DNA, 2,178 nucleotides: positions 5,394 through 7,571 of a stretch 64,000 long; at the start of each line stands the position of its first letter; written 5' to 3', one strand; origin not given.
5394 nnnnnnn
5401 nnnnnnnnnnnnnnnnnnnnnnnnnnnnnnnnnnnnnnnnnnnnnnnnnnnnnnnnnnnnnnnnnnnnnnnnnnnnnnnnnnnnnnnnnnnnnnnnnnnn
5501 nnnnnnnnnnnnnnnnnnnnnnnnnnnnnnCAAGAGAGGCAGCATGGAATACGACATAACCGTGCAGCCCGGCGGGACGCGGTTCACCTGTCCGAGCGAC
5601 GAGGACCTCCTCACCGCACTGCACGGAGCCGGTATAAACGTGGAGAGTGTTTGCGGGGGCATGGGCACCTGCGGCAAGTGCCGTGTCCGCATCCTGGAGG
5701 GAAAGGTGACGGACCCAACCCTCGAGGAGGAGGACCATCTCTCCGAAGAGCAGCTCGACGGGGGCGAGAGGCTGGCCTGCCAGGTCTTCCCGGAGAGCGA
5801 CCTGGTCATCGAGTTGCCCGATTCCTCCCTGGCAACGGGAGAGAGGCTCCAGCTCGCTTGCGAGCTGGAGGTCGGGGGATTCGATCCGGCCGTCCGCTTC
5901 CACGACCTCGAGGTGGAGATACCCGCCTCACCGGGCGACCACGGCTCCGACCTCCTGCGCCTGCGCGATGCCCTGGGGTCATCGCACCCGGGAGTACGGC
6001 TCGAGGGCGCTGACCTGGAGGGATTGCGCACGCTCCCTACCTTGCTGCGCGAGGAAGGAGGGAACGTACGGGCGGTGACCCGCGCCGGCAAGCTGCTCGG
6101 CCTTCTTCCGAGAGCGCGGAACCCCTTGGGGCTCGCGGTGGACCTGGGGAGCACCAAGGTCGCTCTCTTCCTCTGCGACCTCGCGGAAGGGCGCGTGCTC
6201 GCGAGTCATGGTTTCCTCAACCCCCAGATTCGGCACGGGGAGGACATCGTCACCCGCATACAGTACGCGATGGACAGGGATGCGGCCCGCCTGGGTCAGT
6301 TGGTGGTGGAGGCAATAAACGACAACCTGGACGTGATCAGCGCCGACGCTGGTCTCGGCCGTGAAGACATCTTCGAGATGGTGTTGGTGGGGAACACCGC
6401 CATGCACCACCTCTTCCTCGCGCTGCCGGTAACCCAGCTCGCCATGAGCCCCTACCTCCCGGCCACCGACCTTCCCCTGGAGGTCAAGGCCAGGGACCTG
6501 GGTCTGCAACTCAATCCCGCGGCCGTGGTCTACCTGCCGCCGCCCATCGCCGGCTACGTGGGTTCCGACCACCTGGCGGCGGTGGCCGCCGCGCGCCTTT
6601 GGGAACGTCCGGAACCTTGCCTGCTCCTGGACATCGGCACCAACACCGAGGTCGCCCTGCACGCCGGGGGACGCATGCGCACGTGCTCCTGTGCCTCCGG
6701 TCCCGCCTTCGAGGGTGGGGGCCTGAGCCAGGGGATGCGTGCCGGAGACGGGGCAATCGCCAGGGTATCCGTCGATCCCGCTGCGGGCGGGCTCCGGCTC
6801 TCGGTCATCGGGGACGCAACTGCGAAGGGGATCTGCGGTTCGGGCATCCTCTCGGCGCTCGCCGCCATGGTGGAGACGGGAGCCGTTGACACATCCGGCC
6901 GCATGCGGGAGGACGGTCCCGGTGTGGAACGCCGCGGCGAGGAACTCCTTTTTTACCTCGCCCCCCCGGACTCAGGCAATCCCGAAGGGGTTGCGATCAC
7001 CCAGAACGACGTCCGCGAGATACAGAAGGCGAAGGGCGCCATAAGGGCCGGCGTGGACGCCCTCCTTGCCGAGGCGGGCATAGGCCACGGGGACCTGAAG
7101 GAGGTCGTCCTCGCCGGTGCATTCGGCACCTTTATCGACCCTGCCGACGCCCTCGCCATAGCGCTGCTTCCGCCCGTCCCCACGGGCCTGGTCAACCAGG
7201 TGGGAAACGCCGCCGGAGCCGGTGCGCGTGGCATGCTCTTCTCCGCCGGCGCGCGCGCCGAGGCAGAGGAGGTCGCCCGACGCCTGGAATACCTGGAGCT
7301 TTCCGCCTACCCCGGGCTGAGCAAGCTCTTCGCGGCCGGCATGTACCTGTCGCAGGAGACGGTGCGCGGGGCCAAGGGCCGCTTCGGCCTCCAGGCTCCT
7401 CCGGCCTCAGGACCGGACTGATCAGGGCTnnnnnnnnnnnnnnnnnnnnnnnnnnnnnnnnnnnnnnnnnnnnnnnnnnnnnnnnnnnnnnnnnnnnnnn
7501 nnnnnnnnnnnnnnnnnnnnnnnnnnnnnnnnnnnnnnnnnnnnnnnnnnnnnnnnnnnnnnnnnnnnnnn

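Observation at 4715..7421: Orphan pterin-methyltransferase plus RACo pair without an adjacent corrinoid protein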

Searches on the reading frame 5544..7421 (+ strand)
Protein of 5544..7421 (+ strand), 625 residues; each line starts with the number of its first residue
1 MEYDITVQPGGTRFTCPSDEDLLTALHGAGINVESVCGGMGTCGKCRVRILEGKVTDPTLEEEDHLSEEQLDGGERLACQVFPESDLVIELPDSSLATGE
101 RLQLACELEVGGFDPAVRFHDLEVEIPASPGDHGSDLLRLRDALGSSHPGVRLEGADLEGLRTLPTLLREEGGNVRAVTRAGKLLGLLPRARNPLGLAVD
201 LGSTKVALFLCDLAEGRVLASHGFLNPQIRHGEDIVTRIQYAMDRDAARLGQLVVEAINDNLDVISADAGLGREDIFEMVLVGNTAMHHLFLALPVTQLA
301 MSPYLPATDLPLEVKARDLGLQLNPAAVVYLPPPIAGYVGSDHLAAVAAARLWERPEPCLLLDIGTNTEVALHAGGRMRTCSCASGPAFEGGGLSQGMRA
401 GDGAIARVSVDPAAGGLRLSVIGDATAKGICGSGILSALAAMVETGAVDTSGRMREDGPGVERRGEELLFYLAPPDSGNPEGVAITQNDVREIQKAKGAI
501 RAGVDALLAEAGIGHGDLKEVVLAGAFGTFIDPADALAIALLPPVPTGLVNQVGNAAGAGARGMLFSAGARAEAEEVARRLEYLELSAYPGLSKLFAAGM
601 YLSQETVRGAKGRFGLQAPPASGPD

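Call 3: search_protein_families(library=pfam, proteins=[window:5544-7421:+], max_evalue=0.001)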
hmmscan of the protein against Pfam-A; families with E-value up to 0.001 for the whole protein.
window:5544-7421:+ (625 aa): 4 families
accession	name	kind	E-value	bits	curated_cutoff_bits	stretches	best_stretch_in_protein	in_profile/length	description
PF14574.11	RACo_C_ter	-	1.5e-74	250.8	27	1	357-607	1-254/261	C-terminal domain of RACo the ASKHA domain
PF17651.6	Raco_middle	-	7.6e-49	165.9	26.8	1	195-352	1-160/163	RACo middle region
PF00111.32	Fer2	-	2.6e-14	53.3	21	1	5-83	1-76/77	2Fe-2S iron-sulfur cluster binding domain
PF17650.6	RACo_linker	-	4.2e-09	36.5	26.2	1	111-189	6-81/86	RACo linker region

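Call 13: find_encoding_contigs(protein=window:5544-7421:+, flank=10000, max_places=6)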
Protein window:5544-7421:+ (625 aa): 2 contigs read that carry it; 2 places shown.
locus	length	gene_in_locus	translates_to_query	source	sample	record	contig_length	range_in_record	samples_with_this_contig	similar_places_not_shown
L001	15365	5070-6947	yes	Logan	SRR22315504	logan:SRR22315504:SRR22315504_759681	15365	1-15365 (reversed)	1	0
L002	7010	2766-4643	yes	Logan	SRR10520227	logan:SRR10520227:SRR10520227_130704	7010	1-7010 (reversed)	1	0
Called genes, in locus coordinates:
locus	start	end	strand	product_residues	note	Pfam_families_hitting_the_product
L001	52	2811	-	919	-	PF00403:HMA, PF00122:E1-E2_ATPase, PF00702:Hydrolase, PF04945:YHS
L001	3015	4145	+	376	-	PF03706:LPG_synthase_TM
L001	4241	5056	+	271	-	PF00809:Pterin_bind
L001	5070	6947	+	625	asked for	PF00111:Fer2, PF17650:RACo_linker, PF17651:Raco_middle, PF14574:RACo_C_ter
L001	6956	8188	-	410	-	PF02771:Acyl-CoA_dh_N, PF02770:Acyl-CoA_dh_M, PF00441:Acyl-CoA_dh_1, PF08028:Acyl-CoA_dh_2, PF22924:ACOX_C_alpha1 (weak)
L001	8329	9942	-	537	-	PF00501:AMP-binding, PF13193:AMP-binding_C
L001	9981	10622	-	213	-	PF09918:DUF2148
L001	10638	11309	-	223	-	PF09918:DUF2148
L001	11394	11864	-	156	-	-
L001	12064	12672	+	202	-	PF00440:TetR_N, PF08359:TetR_C_4 (weak), PF17932:TetR_C_24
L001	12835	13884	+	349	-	-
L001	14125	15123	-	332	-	PF00037:Fer4 (faint), PF12797:Fer4_2 (weak), PF12838:Fer4_7 (weak), PF13187:Fer4_9 (weak), PF13237:Fer4_10 (weak), PF14512:TM1586_NiRdase (faint), PF00881:Nitroreductase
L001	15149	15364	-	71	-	?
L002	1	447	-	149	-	?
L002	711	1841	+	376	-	PF03706:LPG_synthase_TM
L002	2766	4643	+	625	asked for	PF00111:Fer2, PF17650:RACo_linker, PF17651:Raco_middle, PF14574:RACo_C_ter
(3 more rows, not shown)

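Call 16: search_solved_structures(query=window:5544-7421:+, max_evalue=0.001, show_alignments=1)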
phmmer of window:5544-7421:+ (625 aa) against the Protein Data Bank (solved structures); distinct sequences matched with E-value up to 0.001: 57.
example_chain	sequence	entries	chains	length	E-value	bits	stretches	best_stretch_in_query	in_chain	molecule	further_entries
3zyy_X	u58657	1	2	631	1.7e-103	350.5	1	2-596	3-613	IRON-SULFUR CLUSTER BINDING PROTEIN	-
4c1n_K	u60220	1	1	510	3.1e-81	277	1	114-596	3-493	IRON-SULFUR CLUSTER BINDING PROTEIN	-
4c1n_I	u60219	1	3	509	3.6e-81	276.8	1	114-596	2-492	IRON-SULFUR CLUSTER BINDING PROTEIN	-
8a1t_F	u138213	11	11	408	3.9e-15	58.6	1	15-95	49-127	Na(+)-translocating NADH-quinone reductase subunit F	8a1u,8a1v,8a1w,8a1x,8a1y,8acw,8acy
7xk3_F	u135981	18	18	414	4e-15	58.6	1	15-95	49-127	Na(+)-translocating NADH-quinone reductase subunit F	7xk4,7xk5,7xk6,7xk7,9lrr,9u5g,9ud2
6vjv_A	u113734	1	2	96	2.4e-08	36.2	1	3-90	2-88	Ferredoxin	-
6yac_N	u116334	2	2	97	4.6e-08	35.3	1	7-91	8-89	Ferredoxin-1, chloroplastic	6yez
5ogx_A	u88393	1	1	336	8.3e-08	34.4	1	6-90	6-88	Cytochrome P450 reductase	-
1pfd_A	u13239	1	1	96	1.3e-07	33.8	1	8-91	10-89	FERREDOXIN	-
1a70_A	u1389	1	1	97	2e-07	33.1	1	7-91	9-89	FERREDOXIN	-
29ki_A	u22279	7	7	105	2.6e-07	32.8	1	7-91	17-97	Ferredoxin-1, chloroplastic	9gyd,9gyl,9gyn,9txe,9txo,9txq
9gyr_A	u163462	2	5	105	2.6e-07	32.8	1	7-91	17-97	Ferredoxin-1, chloroplastic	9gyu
3ah7_A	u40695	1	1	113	3.8e-07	32.3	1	18-96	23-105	[2Fe-2S]ferredoxin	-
1iue_A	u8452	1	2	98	4.6e-07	32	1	4-91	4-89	FERREDOXIN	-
3p63_A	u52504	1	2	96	7.1e-07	31.4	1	7-91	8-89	Ferredoxin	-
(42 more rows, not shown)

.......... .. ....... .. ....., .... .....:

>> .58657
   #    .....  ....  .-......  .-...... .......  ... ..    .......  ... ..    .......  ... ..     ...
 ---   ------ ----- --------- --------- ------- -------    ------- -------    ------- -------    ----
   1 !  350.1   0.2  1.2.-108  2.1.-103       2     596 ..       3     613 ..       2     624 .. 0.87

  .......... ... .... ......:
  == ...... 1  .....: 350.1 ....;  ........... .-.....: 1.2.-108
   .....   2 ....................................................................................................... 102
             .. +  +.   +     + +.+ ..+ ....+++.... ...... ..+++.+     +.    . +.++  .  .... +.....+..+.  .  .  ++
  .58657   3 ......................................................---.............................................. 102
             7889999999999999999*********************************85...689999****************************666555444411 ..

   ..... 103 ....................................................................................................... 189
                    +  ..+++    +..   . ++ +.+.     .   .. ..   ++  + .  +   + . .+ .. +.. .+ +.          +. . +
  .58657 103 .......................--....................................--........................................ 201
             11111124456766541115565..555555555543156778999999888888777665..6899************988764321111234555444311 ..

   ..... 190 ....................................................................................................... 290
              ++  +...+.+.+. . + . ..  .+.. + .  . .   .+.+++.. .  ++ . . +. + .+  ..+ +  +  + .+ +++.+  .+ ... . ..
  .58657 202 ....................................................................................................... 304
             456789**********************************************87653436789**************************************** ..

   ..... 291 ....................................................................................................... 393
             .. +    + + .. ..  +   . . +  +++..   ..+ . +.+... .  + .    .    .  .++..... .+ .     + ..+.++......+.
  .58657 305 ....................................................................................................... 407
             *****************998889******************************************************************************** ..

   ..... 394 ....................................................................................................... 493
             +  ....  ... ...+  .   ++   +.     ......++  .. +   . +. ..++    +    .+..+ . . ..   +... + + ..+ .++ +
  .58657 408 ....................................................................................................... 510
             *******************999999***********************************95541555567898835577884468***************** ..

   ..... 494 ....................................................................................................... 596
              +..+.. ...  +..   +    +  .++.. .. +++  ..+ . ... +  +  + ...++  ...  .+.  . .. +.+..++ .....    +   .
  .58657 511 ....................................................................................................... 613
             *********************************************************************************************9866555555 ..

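Call 17: search_protein_families(library=ncbifam, proteins=[window:5544-7421:+], max_evalue=0.001)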
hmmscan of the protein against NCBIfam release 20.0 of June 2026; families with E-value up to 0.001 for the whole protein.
window:5544-7421:+ (625 aa): 13 families
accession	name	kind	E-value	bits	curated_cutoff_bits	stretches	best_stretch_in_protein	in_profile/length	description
NF040756.1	corr_regen_AcsV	exception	6.1e-115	385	800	2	118-602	129-623/632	corrinoid activation/regeneration protein AcsV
TIGR04270.1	Rama_corrin_act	subfamily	4e-42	144.3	500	2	196-411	2-221/534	methylamine methyltransferase corrinoid protein reductive activase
TIGR01941.1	nqrF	equivalog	9.1e-15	54.5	295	1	12-97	42-126/405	NADH:ubiquinone reductase (Na(+)-transporting) subunit F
NF004317.0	PRK05713.1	equivalog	2.2e-10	40.3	338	1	9-94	6-87/312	iron-sulfur-binding ferredoxin reductase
NF040810.1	BenC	equivalog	6.2e-10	38.7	430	1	10-97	10-97/333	benzoate 1,2-dioxygenase electron transfer component BenC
NF045803.1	MethMoxFADbindMmoC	equivalog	2.9e-08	32.9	500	1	12-92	14-92/343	aromatic/alkene monooxygenase hydroxylase FAD-binding subunit MmoC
TIGR02008.1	fdx_plant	subfamily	3.7e-08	33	81.15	1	12-90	15-89/97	ferredoxin [2Fe-2S]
TIGR02007.1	fdx_isc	equivalog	8.7e-08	32.3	132.1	1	7-96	11-104/110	ISC system 2Fe-2S type ferredoxin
NF058606.1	GlBtMonoRdsGbcB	equivalog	1.5e-06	27.3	500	1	16-90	291-361/362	glycine betaine monooxygenase reductase subunit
NF007985.1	PRK10713.1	equivalog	2.5e-06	27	75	1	6-91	2-81/81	class I ribonucleotide reductase maintenance protein YfaE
TIGR02160.1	PA_CoA_Oxy5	hypoth_equivalog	2.5e-05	23.3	420.8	1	18-88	281-347/352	1,2-phenylacetyl-CoA epoxidase subunit PaaE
NF007964.0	PRK10684.1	equivalog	2.7e-05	23.3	383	1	12-89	259-332/333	NADH oxidoreductase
NF041393.1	Frdxn_Halo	equivalog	0.00061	19.6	150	0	14-88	40-111/128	ferredoxin Fer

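Call 28: find_homologous_proteins(query=window:5544-7421:+)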
Query window:5544-7421:+ (625 aa): 7983 proteins with E <= 0.001 among 8000 candidates; the best 120 are listed.
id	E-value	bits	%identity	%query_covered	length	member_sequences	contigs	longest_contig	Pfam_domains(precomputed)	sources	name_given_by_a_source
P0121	0.0e+0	1368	100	100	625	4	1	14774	PF17650.7,PF00111.33,PF17651.7,PF14574.12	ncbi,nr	ncbi:MAG: ASKHA domain-containing protein [Actinomycetota bacterium]|nr:ASKHA domain-containing prot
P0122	0.0e+0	1022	77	98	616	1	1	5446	PF17650.7,PF00111.33,PF17651.7,PF14574.12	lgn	-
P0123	8.4e-291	984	74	99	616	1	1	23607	PF17650.7,PF00111.33,PF17651.7,PF14574.12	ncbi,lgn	-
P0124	9.7e-290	981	74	98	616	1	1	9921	PF17650.7,PF00111.33,PF17651.7,PF14574.12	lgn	-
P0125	1.7e-287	973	73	99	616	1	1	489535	PF17650.7,PF00111.33,PF17651.7,PF14574.12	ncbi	ncbi:MAG: ASKHA domain-containing protein [Actinomycetota bacterium]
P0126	7.5e-279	945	71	99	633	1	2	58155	PF17650.7,PF00111.33,PF17651.7,PF14574.12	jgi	jgi:uncharacterized 2Fe-2S/4Fe-4S cluster protein (DUF4445 family)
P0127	2.5e-274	930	70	99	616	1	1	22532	PF17650.7,PF00111.33,PF17651.7,PF14574.12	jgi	jgi:uncharacterized 2Fe-2S/4Fe-4S cluster protein (DUF4445 family)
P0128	3.5e-273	926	70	99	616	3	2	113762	PF17650.7,PF00111.33,PF17651.7,PF14574.12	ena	-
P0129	1.1e-270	918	72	97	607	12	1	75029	PF17650.7,PF00111.33,PF17651.7,PF14574.12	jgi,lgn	jgi:uncharacterized 2Fe-2S/4Fe-4S cluster protein (DUF4445 family)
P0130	1.4e-270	917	69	99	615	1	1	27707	PF17650.7,PF00111.33,PF17651.7,PF14574.12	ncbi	-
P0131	3.3e-270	916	70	97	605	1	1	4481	PF17650.7,PF00111.33,PF17651.7,PF14574.12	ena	-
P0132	2.4e-268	910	70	99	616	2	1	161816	PF17650.7,PF00111.33,PF17651.7,PF14574.12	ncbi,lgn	-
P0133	1.8e-262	891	68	99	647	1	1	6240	PF17650.7,PF00111.33,PF17651.7,PF14574.12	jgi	jgi:uncharacterized 2Fe-2S/4Fe-4S cluster protein (DUF4445 family)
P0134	4.1e-262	889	69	99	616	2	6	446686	PF17650.7,PF00111.33,PF17651.7,PF14574.12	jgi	jgi:uncharacterized 2Fe-2S/4Fe-4S cluster protein (DUF4445 family)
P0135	3.5e-260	883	68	99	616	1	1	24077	PF17650.7,PF00111.33,PF17651.7,PF14574.12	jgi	jgi:uncharacterized 2Fe-2S/4Fe-4S cluster protein (DUF4445 family)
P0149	6.1e-240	816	65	99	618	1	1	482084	PF17650.7,PF00111.33,PF17651.7,PF14574.12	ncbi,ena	-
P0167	2.3e-216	738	58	98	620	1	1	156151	PF17650.7,PF00111.33,PF17651.7,PF14574.12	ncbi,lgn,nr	ncbi:MAG: ASKHA domain-containing protein [Actinomycetota bacterium]|nr:ASKHA domain-containing prot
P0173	1.1e-191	657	55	98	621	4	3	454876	PF00111.33,PF17651.7,PF14574.12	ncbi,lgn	ncbi:ASKHA domain-containing protein [Candidatus Solincola sp.]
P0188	6.0e-156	539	48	96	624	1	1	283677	PF17650.7,PF00111.33,PF17651.7,PF14574.12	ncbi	-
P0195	1.4e-150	521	44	96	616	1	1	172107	PF17650.7,PF00111.33,PF17651.7,PF14574.12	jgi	-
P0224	6.0e-148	512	43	98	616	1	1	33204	PF17650.7,PF00111.33,PF17651.7,PF14574.12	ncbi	ncbi:MAG: ASKHA domain-containing protein [Chloroflexota bacterium]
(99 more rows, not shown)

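Call 29: find_encoding_contigs(protein=P0173, flank=10000, max_places=1)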
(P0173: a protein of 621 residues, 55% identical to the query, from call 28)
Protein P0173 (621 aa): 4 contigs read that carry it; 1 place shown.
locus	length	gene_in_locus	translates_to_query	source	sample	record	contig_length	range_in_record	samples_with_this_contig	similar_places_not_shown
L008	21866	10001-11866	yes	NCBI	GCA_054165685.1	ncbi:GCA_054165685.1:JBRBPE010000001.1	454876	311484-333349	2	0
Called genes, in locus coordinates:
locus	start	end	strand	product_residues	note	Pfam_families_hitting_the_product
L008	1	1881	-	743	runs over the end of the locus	PF01520:Amidase_3, PF17957:Big_7, PF07100:ASRT (faint), PF18986:DUF5719 (weak)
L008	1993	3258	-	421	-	PF07719:TPR_2 (faint), PF13431:TPR_17 (faint), PF14559:TPR_19 (faint), PF13371:TPR_9 (faint), PF13428:TPR_14 (faint), PF13414:TPR_11 (weak), PF13432:TPR_16 (weak), PF00515:TPR_1 (weak), +1 more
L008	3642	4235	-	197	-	PF04015:DUF362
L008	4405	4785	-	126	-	PF01042:Ribonuc_L-PSP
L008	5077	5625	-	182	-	PF04246:RseC_MucC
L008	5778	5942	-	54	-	PF04945:YHS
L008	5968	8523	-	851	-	PF00403:HMA, PF00122:E1-E2_ATPase, PF00702:Hydrolase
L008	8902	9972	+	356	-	PF03706:LPG_synthase_TM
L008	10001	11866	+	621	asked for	PF00111:Fer2, PF17651:Raco_middle, PF14574:RACo_C_ter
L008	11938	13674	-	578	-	PF00501:AMP-binding, PF13193:AMP-binding_C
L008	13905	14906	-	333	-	PF12838:Fer4_7 (faint), PF12797:Fer4_2 (weak), PF00037:Fer4 (weak), PF13237:Fer4_10 (weak), PF00881:Nitroreductase, PF14512:TM1586_NiRdase (weak)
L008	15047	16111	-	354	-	PF02771:Acyl-CoA_dh_N, PF00441:Acyl-CoA_dh_1, PF08028:Acyl-CoA_dh_2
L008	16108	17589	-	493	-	PF02771:Acyl-CoA_dh_N, PF02770:Acyl-CoA_dh_M, PF08028:Acyl-CoA_dh_2 (faint), PF00441:Acyl-CoA_dh_1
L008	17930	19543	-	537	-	PF00501:AMP-binding, PF13193:AMP-binding_C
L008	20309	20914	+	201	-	PF00440:TetR_N, PF17932:TetR_C_24 (weak)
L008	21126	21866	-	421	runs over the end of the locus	PF00108:Thiolase_N, PF00109:ketoacyl-synt (weak), PF08545:ACP_syn_III (faint), PF02803:Thiolase_C, PF22691:Thiolase_C_1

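Call 30: find_encoding_contigs(protein=P0188, flank=10000, max_places=1)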
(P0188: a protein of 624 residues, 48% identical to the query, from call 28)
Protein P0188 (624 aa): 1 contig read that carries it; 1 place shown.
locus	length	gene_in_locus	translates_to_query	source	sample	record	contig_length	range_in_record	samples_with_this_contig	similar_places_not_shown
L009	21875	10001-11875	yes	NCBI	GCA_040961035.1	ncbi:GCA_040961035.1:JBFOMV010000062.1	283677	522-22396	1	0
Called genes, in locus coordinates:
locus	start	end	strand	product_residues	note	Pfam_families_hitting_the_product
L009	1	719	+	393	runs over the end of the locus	PF01208:URO-D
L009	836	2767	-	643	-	PF05378:Hydant_A_N, PF13941:MutL (faint), PF01968:Hydantoinase_A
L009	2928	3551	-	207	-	PF02607:B12-binding_2, PF02310:B12-binding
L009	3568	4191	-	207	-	PF02607:B12-binding_2, PF02310:B12-binding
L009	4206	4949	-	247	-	PF00392:GntR, PF08279:HTH_11 (weak), PF07702:UTRA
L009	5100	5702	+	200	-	PF02492:cobW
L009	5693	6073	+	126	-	-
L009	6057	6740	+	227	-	PF07796:DUF1638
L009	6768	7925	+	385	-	PF01208:URO-D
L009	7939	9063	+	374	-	PF01208:URO-D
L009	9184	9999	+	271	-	PF00809:Pterin_bind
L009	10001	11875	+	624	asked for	PF00111:Fer2, PF17650:RACo_linker, PF17651:Raco_middle, PF14574:RACo_C_ter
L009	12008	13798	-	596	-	PF02129:Peptidase_S15, PF00326:Peptidase_S9, PF08530:PepX_C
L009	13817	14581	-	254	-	PF00561:Abhydrolase_1, PF07819:PGAP1 (faint), PF12146:Hydrolase_4, PF12697:Abhydrolase_6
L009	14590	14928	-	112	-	PF02036:SCP2, PF14864:Alkyl_sulf_C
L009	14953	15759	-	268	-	PF04909:Amidohydro_2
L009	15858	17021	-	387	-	PF01208:URO-D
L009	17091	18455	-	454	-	PF01180:DHO_dh, PF12838:Fer4_7 (faint), PF13484:Fer4_16 (faint), PF00037:Fer4 (faint), PF12837:Fer4_6 (faint), PF14697:Fer4_21 (weak), PF13187:Fer4_9 (weak)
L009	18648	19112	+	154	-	PF22381:Staph_reg_Sar_Rot (weak), PF01047:MarR, PF12802:MarR_2, PF13463:HTH_27 (weak), PF13412:HTH_24 (weak)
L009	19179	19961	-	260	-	PF00809:Pterin_bind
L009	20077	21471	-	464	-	PF00890:FAD_binding_2 (faint), PF01134:GIDA (faint), PF01266:DAO (faint), PF03486:HI0933_like (weak), PF07992:Pyr_redox_2 (weak), PF21688:FAD-depend_C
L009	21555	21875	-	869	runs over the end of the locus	PF02861:Clp_N, PF13191:AAA_16 (weak), PF00004:AAA, PF17871:AAA_lid_9, PF00004:AAA, PF07724:AAA_2, PF07728:AAA_5, PF10431:ClpB_D2-small, +7 more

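Call 31: find_encoding_contigs(protein=P0195, flank=10000, max_places=1)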
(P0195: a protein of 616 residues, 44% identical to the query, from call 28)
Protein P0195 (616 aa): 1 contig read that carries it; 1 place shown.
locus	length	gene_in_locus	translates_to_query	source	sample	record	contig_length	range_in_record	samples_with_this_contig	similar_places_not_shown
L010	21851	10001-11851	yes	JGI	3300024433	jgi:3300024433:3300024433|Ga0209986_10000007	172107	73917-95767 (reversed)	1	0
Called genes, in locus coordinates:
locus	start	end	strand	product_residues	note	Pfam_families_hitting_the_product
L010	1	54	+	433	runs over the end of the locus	PF13433:Peripla_BP_5 (faint), PF13458:Peripla_BP_6, PF01094:ANF_receptor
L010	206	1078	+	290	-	PF02653:BPD_transp_2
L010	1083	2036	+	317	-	PF02653:BPD_transp_2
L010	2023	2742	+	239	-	PF13476:AAA_23 (faint), PF00005:ABC_tran, PF13304:AAA_21 (faint), PF12399:BCA_ABC_TP_C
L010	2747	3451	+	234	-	PF13555:AAA_29 (faint), PF00005:ABC_tran, PF13304:AAA_21 (faint)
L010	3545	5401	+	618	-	PF02730:AFOR_N, PF01314:AFOR_C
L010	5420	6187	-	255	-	PF00106:adh_short, PF08659:KR, PF13561:adh_short_C2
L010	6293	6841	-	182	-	PF09719:C_GCAxxG_C_C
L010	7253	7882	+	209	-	PF02607:B12-binding_2, PF02310:B12-binding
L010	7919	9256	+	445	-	PF01208:URO-D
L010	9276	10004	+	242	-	-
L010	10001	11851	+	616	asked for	PF00111:Fer2, PF17650:RACo_linker, PF17651:Raco_middle, PF14574:RACo_C_ter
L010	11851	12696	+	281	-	PF00809:Pterin_bind, PF03599:CdhD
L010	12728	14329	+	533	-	PF00501:AMP-binding, PF13193:AMP-binding_C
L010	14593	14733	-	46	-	PF18930:DUF5679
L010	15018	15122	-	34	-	-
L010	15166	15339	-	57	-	-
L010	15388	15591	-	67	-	-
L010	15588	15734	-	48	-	-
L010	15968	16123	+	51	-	-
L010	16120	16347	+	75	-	PF22415:PSV_ORF131-like_dom (faint)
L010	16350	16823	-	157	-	PF01230:HIT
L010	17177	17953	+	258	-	PF23023:Anti-Pycsar_Apyc1 (faint), PF00753:Lactamase_B (weak), PF12706:Lactamase_B_2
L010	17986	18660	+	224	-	PF08901:DUF1847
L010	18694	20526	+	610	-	PF19864:Radical_SAM_N2, PF02310:B12-binding (weak), PF04055:Radical_SAM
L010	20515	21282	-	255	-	PF00106:adh_short, PF08659:KR, PF13561:adh_short_C2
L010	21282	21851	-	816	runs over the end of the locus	PF00521:DNA_topoisoIV, PF03989:DNA_gyraseA_C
